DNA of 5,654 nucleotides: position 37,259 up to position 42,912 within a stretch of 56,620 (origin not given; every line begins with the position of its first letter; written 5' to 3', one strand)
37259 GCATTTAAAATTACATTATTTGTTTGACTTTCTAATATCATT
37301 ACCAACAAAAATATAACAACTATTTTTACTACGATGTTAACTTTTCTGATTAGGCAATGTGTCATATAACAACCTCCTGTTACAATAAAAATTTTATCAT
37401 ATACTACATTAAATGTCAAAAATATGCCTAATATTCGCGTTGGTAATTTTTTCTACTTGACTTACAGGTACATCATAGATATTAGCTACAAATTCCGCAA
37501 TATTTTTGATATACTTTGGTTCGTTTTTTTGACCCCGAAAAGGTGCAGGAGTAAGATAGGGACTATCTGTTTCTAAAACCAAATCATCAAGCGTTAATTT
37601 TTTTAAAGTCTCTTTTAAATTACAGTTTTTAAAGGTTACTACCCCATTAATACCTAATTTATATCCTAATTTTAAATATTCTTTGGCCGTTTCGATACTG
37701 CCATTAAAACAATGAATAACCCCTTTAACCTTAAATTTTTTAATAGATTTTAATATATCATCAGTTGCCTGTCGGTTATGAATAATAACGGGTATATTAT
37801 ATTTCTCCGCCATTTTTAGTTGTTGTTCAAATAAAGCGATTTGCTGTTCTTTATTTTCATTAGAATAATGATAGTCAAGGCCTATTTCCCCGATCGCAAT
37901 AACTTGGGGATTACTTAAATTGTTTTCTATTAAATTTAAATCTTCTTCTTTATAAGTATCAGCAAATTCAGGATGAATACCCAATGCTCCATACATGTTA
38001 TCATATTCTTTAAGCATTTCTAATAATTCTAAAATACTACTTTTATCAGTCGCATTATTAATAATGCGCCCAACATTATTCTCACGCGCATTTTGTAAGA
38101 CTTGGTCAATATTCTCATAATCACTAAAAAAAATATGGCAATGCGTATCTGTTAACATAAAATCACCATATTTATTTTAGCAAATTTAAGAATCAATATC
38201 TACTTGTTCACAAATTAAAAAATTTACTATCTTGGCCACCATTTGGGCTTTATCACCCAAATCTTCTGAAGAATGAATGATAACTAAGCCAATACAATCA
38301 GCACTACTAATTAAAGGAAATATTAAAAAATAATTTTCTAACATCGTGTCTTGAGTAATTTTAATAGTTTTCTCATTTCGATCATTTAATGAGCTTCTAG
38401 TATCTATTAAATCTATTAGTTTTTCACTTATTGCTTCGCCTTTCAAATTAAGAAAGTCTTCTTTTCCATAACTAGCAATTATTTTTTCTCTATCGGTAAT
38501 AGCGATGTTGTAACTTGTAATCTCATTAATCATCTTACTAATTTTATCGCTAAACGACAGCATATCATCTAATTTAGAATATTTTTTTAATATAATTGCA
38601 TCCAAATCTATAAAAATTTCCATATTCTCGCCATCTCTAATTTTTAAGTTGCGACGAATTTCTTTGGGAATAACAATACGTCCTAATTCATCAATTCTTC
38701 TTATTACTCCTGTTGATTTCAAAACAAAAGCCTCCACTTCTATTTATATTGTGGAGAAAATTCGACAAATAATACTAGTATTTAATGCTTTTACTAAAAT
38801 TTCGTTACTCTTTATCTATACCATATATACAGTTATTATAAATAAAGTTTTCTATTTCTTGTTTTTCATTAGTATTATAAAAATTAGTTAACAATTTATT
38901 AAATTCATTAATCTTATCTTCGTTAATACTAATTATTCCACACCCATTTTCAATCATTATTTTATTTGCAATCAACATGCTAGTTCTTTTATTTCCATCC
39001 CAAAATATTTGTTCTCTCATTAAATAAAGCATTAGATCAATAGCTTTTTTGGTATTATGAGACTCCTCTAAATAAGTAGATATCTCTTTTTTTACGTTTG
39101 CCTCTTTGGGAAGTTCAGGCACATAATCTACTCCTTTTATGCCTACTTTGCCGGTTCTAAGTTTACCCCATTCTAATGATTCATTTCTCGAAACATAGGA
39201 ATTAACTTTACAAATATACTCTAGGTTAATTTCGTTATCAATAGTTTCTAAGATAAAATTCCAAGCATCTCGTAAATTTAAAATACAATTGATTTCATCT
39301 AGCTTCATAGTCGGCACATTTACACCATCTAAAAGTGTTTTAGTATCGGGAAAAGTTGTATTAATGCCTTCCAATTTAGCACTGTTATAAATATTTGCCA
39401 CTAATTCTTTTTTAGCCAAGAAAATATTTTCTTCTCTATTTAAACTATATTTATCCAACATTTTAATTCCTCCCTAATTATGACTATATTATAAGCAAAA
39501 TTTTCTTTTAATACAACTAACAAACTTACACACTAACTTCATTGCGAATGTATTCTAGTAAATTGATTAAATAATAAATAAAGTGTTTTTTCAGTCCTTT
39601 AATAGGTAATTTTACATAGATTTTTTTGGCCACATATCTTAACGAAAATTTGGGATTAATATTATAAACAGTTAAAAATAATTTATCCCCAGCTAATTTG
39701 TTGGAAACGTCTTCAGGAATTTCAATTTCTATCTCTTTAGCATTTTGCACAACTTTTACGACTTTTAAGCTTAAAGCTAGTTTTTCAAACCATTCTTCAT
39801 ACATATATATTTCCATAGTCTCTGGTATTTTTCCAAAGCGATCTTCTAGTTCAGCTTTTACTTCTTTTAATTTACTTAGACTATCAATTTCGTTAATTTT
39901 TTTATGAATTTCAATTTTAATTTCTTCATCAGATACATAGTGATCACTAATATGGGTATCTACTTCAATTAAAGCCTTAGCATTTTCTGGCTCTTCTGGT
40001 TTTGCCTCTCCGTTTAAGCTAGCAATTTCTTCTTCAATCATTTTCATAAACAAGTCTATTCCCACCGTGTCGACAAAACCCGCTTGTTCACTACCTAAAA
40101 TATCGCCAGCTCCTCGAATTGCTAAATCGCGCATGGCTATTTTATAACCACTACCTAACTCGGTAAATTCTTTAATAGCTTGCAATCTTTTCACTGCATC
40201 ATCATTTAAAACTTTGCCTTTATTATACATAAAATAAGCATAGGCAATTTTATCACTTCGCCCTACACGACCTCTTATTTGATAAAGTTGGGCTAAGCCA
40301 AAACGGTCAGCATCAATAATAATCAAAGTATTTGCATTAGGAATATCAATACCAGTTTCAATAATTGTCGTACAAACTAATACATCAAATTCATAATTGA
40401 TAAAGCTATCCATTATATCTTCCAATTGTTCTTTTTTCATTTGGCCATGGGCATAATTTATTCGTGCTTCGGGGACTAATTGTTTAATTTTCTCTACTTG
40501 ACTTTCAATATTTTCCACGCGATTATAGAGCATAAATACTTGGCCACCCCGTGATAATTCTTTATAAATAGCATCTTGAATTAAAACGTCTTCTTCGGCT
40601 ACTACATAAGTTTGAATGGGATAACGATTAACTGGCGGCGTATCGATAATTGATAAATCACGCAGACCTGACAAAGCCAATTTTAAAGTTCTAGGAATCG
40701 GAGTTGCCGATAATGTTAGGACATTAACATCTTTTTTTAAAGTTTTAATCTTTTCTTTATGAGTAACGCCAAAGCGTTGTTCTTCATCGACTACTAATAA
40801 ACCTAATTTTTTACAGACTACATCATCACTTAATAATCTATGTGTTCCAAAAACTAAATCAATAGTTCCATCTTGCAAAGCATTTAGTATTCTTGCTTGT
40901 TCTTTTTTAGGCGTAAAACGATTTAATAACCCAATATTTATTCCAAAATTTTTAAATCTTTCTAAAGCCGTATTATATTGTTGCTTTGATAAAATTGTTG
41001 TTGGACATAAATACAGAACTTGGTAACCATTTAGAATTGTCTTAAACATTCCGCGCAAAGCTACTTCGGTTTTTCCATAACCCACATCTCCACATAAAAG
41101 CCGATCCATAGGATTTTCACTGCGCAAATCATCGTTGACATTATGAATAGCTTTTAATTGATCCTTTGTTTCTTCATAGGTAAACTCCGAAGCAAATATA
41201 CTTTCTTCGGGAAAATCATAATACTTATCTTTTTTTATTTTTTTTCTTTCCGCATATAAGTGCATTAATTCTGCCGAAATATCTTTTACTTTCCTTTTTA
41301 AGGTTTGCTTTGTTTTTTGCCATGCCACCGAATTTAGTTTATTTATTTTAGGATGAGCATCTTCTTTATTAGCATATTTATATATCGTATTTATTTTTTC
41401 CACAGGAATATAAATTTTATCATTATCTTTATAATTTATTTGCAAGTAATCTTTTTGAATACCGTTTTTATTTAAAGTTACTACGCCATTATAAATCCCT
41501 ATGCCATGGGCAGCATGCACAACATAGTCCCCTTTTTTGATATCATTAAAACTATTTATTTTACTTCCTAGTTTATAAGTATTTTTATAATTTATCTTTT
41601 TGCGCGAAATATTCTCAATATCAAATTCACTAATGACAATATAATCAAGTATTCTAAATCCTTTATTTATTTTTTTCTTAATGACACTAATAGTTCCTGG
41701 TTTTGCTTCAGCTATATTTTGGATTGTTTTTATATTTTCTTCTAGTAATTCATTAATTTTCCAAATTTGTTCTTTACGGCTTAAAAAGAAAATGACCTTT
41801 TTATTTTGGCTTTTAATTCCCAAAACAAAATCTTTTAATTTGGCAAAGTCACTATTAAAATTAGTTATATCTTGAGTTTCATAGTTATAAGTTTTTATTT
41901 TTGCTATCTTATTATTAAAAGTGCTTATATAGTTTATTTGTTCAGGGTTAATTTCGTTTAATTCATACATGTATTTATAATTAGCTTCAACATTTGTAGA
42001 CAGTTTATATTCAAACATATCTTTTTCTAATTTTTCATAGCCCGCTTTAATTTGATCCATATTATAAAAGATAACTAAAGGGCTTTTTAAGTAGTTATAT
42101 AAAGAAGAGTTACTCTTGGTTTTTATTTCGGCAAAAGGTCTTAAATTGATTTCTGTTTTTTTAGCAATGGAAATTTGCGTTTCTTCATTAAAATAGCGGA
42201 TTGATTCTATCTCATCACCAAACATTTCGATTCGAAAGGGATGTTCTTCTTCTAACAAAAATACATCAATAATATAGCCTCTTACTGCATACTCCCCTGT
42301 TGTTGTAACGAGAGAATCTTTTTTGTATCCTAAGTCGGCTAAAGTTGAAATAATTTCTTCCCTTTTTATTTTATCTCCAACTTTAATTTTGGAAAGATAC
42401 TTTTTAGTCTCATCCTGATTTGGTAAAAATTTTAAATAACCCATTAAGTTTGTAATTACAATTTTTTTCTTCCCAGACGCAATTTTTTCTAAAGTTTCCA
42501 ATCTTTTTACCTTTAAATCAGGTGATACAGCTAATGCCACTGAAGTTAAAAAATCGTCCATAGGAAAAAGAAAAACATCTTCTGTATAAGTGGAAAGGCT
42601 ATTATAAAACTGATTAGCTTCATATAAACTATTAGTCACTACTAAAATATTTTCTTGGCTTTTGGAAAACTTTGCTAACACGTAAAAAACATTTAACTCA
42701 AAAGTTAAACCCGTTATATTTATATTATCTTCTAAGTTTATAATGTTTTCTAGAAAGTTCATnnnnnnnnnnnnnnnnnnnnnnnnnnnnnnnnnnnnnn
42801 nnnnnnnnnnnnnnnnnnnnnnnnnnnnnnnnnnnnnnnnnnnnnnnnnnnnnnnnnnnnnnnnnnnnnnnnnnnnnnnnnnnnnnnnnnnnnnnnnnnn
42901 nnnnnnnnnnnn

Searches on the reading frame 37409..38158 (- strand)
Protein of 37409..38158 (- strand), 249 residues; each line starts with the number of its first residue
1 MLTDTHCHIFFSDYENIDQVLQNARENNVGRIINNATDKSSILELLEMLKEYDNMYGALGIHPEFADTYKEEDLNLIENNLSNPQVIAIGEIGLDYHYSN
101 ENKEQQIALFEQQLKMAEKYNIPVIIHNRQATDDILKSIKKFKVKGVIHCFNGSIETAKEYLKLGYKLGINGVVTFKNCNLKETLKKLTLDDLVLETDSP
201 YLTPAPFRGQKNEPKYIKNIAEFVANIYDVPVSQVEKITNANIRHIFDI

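Call 50: search_protein_families(library=pfam, proteins=[window:37409-38158:-], max_evalue=0.00001)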
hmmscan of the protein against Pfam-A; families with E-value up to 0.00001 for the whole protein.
window:37409-38158:- (249 aa): 1 family
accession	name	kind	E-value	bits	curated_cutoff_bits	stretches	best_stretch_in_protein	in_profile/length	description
PF01026.27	TatD_DNase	-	7.8e-80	268.3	27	1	3-247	1-252/253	TatD related DNase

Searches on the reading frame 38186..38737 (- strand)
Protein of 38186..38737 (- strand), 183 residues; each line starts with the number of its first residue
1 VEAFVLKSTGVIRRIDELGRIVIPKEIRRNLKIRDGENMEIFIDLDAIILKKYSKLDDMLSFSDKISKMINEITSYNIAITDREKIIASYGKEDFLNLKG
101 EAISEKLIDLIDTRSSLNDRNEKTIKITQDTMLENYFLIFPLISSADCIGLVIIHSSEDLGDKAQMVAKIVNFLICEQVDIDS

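Call 50: search_protein_families(library=pfam, proteins=[window:38186-38737:-], max_evalue=0.00001)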
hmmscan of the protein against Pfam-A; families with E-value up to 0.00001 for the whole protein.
window:38186-38737:- (183 aa): 2 families
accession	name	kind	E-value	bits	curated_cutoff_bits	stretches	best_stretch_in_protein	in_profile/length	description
PF15714.11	SpoVT_C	-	4e-14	53.2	27.5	1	59-169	2-114/128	Stage V sporulation protein T C-terminal, transcription factor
PF04014.23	MazE_antitoxin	-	5.3e-08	33.1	24.7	1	12-55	1-45/48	Antidote-toxin recognition MazE, bacterial antitoxin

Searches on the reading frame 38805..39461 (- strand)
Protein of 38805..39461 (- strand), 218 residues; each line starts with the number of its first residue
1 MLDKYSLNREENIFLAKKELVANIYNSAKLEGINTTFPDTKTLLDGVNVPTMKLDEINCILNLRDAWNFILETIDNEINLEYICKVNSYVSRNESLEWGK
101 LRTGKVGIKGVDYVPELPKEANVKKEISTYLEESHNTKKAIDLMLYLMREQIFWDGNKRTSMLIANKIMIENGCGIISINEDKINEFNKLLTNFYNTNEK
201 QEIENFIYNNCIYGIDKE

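Call 50: search_protein_families(library=pfam, proteins=[window:38805-39461:-], max_evalue=0.00001)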
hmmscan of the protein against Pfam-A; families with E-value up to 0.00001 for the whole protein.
window:38805-39461:- (218 aa): 1 family
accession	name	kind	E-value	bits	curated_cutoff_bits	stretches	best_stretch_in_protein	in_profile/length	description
PF02661.23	Fic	-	2.6e-09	38.2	24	1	78-168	2-92/93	Fic/DOC family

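Call 85: search_protein_families(library=padloc, proteins=[window:38805-39461:-], max_evalue=0.001)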
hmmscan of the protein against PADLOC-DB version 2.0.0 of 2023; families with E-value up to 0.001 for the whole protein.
window:38805-39461:- (218 aa): 2 families
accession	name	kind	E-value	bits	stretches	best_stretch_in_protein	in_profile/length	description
PDLC04837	PDC-S04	-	9.5e-12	42.7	1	24-206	30-219/234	-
PDLC04836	PDC-S04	-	1.3e-09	35.7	1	24-199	30-217/244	-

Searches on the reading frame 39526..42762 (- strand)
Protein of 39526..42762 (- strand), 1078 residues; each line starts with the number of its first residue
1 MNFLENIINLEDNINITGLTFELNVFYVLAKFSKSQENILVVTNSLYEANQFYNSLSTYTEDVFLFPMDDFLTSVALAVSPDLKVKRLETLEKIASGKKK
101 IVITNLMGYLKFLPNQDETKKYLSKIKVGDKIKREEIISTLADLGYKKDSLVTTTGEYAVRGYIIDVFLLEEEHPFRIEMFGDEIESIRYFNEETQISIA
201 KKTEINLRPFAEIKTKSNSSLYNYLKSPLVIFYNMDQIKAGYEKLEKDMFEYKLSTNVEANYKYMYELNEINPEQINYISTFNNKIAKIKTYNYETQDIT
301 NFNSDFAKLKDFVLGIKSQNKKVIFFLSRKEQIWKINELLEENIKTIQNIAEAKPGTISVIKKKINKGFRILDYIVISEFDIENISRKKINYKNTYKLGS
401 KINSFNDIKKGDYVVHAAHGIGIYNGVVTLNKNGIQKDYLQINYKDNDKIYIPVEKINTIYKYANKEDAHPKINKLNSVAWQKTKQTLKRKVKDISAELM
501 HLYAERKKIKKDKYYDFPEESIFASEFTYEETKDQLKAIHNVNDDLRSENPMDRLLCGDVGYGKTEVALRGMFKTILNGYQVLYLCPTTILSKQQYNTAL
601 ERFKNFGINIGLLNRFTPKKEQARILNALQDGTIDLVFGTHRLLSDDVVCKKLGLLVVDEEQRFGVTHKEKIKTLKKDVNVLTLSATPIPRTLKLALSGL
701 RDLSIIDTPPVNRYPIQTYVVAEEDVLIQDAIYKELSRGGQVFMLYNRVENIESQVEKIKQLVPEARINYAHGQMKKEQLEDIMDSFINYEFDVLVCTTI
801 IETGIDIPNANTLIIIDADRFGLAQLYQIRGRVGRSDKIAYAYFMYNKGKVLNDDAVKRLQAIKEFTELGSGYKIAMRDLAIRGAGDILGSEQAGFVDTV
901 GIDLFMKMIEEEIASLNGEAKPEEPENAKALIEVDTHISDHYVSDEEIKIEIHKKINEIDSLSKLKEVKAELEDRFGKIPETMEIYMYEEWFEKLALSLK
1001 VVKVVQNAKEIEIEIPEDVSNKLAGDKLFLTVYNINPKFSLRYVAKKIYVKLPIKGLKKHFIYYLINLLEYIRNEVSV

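Call 9: search_protein_families(library=pfam, proteins=[window:39526-42762:-], max_evalue=0.00001)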
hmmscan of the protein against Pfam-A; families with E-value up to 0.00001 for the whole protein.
window:39526-42762:- (1078 aa): 5 families
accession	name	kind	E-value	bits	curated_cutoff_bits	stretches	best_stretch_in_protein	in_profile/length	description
PF00270.35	DEAD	-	1.1e-25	90.8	26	1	532-694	1-165/167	DEAD/DEAH box helicase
PF00271.37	Helicase_C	-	5e-25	88.3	23.5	1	731-836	5-109/110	Helicase conserved C-terminal domain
PF17757.6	UvrB_inter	-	4.1e-23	81.8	22.9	1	125-209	2-87/91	UvrB interaction domain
PF02559.22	CarD_TRCF_RID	-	1.9e-18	66.7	23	1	409-463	2-56/57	CarD-like/TRCF RID domain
PF03461.20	TRCF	-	6.2e-16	59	25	1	933-1021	2-90/95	TRCF domain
